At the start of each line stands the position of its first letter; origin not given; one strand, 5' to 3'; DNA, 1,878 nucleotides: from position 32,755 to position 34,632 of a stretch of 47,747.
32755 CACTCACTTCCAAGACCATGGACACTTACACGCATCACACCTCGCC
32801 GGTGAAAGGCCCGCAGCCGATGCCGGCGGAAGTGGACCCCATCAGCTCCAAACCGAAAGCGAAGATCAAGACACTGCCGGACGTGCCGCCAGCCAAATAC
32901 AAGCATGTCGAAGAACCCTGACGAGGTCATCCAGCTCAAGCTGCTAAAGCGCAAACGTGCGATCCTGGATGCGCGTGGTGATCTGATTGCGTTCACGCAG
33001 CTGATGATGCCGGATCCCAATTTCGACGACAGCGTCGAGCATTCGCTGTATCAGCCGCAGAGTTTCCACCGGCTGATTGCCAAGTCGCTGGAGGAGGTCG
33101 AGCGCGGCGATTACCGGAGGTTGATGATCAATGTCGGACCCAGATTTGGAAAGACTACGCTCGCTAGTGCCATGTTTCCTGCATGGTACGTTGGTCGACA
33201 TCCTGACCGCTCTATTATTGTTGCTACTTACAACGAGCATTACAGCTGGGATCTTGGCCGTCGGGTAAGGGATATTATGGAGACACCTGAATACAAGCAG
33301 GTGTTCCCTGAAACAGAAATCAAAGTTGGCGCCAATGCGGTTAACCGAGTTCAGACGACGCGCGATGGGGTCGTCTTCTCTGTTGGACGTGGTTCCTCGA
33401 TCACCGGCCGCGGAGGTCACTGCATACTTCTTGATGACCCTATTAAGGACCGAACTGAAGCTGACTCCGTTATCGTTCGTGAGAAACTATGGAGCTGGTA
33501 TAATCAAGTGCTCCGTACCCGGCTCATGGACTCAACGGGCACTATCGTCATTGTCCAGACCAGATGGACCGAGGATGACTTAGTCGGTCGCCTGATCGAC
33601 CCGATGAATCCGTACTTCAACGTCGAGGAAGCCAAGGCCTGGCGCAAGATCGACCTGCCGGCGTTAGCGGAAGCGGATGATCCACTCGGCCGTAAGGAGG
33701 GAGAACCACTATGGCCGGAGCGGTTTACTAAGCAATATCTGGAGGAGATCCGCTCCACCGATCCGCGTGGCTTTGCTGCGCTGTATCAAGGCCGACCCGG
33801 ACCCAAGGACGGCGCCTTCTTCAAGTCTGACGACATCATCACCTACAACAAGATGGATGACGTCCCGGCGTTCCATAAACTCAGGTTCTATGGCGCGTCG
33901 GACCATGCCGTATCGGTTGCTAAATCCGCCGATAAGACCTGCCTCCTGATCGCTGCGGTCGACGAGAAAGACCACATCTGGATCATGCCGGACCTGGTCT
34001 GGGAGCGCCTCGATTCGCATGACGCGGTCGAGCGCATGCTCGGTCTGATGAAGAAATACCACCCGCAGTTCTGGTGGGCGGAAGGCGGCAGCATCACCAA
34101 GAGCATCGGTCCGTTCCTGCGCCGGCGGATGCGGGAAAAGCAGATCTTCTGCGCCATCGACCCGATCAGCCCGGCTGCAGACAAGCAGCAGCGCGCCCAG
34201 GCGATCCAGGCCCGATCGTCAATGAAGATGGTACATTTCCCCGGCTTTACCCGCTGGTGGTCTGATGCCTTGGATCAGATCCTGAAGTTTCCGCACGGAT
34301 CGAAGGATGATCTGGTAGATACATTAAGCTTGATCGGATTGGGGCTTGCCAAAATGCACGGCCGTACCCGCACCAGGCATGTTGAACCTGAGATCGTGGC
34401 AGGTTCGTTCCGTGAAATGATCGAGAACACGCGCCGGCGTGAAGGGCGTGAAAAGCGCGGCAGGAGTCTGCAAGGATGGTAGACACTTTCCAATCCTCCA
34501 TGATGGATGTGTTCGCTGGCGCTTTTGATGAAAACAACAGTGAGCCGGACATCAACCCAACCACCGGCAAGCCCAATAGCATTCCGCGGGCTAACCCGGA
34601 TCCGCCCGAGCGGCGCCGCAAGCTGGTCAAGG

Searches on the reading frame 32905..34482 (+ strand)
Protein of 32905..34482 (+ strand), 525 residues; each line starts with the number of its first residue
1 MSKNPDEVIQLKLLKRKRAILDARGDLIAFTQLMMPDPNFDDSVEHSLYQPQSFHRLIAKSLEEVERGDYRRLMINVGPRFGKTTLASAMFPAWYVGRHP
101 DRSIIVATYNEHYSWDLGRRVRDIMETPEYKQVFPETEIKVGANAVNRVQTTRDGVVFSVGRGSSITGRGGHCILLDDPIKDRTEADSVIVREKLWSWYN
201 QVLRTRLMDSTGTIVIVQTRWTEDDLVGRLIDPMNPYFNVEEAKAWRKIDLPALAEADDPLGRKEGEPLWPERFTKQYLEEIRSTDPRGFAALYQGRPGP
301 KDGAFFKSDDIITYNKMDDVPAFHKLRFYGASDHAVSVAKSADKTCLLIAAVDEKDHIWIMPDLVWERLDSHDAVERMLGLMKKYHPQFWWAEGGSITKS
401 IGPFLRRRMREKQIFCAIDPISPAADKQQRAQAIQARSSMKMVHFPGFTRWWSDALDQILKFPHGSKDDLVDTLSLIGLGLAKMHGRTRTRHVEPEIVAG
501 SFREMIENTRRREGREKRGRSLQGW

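Call 12: search_protein_families(library=phrogs, proteins=[window:32905-34482:+], max_evalue=0.001)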
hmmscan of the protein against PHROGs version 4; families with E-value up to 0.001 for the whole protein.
window:32905-34482:+ (525 aa): 5 families
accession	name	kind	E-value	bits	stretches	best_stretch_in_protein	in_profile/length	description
phrog_38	-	head and packaging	1e-96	326.4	1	17-516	264-733/760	terminase large subunit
phrog_4758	-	head and packaging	6.9e-57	193.6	1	26-257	19-239/243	terminase large subunit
phrog_30251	-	head and packaging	2.1e-22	80.2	1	61-355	46-331/799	terminase large subunit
phrog_5573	-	head and packaging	1.9e-20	74.3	1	238-475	4-228/250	terminase large subunit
phrog_2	-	head and packaging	0.00055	19.8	0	56-483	275-596/807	terminase large subunit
